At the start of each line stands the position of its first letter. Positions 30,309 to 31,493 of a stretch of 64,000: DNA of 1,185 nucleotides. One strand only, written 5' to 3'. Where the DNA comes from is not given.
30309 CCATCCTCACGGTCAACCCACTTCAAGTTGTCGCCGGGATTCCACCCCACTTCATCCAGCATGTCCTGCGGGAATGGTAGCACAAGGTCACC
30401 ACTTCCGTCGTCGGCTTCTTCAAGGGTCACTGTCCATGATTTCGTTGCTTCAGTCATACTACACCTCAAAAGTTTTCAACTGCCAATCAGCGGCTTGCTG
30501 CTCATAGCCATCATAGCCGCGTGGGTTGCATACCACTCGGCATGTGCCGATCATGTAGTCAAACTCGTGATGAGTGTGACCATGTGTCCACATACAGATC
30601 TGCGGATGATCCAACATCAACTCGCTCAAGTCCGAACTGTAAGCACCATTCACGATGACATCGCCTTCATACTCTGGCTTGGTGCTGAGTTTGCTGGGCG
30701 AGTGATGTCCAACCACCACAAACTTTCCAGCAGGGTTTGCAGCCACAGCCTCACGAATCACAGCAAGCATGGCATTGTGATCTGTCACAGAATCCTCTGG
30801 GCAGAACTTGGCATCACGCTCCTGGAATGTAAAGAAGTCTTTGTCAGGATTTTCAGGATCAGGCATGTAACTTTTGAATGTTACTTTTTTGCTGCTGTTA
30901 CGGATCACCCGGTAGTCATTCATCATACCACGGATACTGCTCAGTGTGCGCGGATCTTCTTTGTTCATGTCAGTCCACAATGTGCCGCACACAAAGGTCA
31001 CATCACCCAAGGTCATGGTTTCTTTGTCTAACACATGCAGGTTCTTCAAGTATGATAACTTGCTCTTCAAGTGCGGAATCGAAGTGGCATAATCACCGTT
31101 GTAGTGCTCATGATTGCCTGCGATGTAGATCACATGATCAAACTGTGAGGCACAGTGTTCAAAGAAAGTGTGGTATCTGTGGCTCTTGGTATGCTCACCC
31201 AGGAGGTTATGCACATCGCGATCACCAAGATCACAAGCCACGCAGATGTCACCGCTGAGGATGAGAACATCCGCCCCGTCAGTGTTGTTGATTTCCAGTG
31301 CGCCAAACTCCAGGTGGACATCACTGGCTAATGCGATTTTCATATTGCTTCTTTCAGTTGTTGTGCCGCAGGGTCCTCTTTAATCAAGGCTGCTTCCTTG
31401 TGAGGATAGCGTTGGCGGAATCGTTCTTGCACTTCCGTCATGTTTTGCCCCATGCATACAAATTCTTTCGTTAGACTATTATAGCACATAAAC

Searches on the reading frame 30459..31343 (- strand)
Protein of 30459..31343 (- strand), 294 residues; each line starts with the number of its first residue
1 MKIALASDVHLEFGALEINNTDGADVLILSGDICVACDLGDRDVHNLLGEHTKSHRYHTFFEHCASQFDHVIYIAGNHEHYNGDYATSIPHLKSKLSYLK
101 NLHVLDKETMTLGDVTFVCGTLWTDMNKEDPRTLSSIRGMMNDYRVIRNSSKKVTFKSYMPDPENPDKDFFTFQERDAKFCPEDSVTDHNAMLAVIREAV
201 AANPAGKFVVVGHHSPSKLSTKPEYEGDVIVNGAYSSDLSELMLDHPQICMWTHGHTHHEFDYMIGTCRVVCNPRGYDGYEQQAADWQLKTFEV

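Call 78: search_protein_families(library=pfam, proteins=[window:30459-31343:-], max_evalue=0.001)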
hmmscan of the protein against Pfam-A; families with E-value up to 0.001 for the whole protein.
window:30459-31343:- (294 aa): 1 family
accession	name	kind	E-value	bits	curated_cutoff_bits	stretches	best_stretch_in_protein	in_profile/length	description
PF00149.33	Metallophos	-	5.4e-07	30.7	21.5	1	1-259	1-190/191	Calcineurin-like phosphoesterase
